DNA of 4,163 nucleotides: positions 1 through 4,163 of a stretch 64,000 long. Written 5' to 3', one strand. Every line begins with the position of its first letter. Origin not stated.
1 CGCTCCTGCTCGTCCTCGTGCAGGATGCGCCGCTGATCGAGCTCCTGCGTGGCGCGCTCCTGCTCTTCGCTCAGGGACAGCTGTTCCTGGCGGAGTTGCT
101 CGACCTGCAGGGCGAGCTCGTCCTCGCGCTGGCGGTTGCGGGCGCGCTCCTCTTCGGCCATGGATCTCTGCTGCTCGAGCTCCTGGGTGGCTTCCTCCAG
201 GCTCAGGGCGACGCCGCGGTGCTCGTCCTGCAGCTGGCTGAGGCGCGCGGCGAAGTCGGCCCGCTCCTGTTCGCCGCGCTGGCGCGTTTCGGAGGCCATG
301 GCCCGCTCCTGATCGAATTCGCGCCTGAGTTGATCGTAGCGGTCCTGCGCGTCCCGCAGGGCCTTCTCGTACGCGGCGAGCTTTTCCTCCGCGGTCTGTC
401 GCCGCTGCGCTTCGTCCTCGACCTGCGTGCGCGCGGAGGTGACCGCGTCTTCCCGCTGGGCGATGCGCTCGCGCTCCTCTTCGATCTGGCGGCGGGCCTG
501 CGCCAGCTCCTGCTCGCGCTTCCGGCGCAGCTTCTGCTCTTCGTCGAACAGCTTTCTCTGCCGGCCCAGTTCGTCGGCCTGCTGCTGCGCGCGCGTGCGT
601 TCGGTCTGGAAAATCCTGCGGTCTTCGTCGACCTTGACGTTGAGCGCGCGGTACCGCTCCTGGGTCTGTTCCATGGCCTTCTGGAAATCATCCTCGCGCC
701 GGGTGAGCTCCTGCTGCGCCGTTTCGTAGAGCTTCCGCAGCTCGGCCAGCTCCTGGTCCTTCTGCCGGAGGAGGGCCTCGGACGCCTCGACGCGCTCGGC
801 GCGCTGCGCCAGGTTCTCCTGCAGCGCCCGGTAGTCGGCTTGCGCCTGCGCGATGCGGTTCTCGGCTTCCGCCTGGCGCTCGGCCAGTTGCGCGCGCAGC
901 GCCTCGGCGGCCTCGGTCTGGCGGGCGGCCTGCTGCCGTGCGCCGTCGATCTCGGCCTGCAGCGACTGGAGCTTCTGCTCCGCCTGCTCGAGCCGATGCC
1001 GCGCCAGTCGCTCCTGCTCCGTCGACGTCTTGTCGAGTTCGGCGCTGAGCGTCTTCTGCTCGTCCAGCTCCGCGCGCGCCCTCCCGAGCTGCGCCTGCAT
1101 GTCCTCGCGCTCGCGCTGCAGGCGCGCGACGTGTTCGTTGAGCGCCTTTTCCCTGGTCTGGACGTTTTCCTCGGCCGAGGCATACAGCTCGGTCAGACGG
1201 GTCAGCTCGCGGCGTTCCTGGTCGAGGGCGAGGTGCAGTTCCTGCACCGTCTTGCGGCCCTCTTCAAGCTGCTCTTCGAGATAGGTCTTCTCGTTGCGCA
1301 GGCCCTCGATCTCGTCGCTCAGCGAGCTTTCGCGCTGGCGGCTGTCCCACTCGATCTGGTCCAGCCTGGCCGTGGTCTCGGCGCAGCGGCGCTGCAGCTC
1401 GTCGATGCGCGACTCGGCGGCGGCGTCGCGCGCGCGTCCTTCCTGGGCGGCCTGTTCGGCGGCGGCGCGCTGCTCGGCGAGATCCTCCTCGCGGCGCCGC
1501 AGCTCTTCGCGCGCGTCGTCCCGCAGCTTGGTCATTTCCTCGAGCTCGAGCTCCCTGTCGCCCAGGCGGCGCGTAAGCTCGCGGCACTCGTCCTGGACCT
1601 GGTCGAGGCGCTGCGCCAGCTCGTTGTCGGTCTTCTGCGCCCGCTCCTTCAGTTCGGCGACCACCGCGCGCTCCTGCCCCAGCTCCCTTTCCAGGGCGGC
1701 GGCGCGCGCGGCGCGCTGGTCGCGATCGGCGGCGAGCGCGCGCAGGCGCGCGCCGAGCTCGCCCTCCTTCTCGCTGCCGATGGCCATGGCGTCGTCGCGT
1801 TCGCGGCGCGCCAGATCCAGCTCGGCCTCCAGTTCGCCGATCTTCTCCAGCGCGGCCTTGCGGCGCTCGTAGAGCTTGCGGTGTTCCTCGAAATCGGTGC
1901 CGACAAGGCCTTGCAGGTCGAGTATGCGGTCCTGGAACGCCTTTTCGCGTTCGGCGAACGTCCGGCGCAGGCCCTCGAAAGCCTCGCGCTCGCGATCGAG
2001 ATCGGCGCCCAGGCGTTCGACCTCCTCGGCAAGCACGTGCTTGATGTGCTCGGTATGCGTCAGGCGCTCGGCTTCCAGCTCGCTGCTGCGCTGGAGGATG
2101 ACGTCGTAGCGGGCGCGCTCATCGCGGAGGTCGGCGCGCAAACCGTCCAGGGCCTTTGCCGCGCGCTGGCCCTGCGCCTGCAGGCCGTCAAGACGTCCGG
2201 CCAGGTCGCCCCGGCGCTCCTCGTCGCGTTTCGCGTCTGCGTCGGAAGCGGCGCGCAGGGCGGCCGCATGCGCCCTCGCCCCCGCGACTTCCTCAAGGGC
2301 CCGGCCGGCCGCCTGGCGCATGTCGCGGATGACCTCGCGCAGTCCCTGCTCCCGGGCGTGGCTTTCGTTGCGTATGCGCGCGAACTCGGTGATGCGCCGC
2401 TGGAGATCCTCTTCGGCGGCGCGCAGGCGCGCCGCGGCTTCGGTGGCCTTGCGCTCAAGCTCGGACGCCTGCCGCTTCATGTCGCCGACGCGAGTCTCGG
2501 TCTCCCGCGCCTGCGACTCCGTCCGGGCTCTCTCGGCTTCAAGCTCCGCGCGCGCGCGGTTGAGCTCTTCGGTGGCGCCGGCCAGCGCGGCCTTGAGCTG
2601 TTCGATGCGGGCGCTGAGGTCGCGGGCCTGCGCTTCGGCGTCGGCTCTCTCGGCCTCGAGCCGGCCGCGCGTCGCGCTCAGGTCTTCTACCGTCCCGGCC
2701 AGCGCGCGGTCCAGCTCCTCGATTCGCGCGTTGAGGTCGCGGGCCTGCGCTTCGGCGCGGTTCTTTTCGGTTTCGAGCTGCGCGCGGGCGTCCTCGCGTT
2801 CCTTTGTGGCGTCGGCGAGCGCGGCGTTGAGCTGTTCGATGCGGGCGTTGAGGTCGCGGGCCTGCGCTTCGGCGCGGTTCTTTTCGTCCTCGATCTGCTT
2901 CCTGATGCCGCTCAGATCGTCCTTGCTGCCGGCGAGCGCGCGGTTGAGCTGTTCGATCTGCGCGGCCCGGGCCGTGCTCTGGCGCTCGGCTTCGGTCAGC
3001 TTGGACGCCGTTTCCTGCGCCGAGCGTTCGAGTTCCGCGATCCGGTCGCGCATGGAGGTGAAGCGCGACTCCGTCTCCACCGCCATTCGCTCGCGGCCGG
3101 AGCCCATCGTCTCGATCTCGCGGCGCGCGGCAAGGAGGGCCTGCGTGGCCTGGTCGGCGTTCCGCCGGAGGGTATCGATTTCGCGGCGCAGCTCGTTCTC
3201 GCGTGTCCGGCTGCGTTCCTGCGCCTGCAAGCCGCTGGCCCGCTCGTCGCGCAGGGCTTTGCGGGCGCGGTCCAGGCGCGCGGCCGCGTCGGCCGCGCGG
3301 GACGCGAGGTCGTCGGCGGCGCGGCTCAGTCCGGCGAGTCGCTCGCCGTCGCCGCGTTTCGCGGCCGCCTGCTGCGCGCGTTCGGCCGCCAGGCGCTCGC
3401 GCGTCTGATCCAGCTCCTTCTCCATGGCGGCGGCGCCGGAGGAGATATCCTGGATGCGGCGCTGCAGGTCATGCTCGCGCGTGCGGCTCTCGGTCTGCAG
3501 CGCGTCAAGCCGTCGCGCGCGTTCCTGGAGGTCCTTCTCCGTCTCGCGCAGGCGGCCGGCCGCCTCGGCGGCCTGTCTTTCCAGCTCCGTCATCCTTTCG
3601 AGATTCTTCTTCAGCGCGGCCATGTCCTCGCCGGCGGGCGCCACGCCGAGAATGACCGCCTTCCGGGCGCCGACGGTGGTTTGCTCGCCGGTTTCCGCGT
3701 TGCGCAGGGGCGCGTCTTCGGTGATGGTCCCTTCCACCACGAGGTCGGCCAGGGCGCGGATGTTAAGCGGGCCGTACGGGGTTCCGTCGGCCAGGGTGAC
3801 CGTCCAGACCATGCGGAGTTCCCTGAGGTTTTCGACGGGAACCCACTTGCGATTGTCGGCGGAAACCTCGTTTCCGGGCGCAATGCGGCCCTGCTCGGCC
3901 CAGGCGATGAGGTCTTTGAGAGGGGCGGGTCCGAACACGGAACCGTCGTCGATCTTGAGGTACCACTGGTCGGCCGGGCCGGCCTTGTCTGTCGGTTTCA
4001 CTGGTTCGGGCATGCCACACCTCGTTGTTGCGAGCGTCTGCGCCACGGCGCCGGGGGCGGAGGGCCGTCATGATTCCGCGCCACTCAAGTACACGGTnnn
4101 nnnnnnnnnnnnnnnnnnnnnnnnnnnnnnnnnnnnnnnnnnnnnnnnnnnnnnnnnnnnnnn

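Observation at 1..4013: Unlisted >1300-aa coiled-coil protein with tandem N-terminal GYF-like (DUF4339) domains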

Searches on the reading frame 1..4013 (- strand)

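Call 5: search_protein_families(library=pfam, proteins=[window:1-4013:-], max_evalue=1)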
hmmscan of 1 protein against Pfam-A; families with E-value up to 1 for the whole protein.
window:1-4013:- (1337 aa): 3 families
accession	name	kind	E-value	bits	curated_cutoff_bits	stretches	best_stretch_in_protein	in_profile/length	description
PF14237.11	GYF_2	-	2.8e-07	30.6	25.8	1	17-66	1-50/50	GYF domain 2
PF15372.11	DUF4600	-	0.015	16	27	1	327-407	18-95/128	Domain of unknown function (DUF4600)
PF14818.11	SOGA1-2-like_CC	-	0.083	13.2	26.6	1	451-475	24-48/54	SOGA 1/2-like, coiled-coil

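Call 6: search_protein_families(library=ncbifam, proteins=[window:1-4013:-], max_evalue=0.1)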
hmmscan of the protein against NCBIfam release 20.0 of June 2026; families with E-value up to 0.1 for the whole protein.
window:1-4013:- (1337 aa): 7 families
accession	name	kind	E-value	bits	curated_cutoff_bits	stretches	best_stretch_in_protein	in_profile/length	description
TIGR02168.1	SMC_prok_B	equivalog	1.8e-18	65.8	567.35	6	311-575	674-957/1181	chromosome segregation protein SMC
TIGR02169.1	SMC_prok_A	equivalog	2.6e-14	51.9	729.4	5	241-492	674-928/1165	chromosome segregation protein SMC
NF045487.1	ASRP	equivalog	6.9e-13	48.1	300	3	598-924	169-477/593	archaea-specific SMC-related protein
TIGR04523.1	Mplasa_alph_rch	subfamily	1.6e-07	29.7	270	1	277-532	342-593/745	helix-rich protein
NF002572.0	PRK02224.1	equivalog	0.00054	18.4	1087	2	241-639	278-679/888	DNA double-strand break repair ATPase Rad50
NF003034.1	PRK03918.1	equivalog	0.0011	17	700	1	246-497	173-423/878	DNA double-strand break repair ATPase Rad50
NF041034.1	Rad50_Sulf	equivalog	0.064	11.1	1000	2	772-1029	457-720/872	DNA double-strand break repair ATPase Rad50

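Call 14: find_homologous_proteins(query=window:1-4013:-, max_evalue=1e-10)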
Query window:1-4013:- (1337 aa): 1 proteins with E <= 1e-10 among 8000 candidates.
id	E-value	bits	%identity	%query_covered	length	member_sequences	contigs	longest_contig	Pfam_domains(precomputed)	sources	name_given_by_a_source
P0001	2.0e-22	97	48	8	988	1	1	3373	-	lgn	-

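Call 18: find_encoding_contigs(protein=P0001, flank=10000)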
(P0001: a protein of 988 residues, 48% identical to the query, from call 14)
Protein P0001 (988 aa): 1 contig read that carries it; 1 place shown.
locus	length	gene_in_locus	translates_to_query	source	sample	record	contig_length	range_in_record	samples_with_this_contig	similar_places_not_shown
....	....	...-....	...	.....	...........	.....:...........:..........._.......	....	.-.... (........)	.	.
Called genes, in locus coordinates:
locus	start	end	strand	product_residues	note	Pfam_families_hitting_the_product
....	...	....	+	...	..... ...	-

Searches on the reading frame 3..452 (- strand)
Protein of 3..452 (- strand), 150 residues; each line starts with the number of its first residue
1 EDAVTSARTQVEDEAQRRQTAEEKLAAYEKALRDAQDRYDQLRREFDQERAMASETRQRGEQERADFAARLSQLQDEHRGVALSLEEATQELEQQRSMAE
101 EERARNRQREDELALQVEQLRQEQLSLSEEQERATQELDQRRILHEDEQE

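Call 59: find_related_loci(query=window:3-452:-, collection=metagenome_contigs, flank=6000)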
Query window:3-452:- (150 aa) in metagenome_contigs; peptide patterns used: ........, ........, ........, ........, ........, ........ (x = any residue, [..] = any of these).
512 stretches matched a pattern; 2 encode a relative of the query (tblastn E <= 1e-3); 2 distinct loci.
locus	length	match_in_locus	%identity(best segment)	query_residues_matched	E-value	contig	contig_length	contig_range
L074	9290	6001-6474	42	12-150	1e-21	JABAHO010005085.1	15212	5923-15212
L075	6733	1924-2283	37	31-150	7e-17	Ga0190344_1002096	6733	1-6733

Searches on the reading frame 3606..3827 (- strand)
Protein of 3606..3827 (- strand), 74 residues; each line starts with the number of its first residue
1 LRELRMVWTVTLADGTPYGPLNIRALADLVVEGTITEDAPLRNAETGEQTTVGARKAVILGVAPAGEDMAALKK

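Call 10: search_protein_families(library=pfam, proteins=[window:3606-3827:-], max_evalue=10)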
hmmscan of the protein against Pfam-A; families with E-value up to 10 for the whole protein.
seq(74 aa): 1 family
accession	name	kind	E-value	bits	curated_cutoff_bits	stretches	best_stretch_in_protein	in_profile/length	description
PF14237.11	GYF_2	-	0.013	15.7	25.8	1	14-42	6-34/50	GYF domain 2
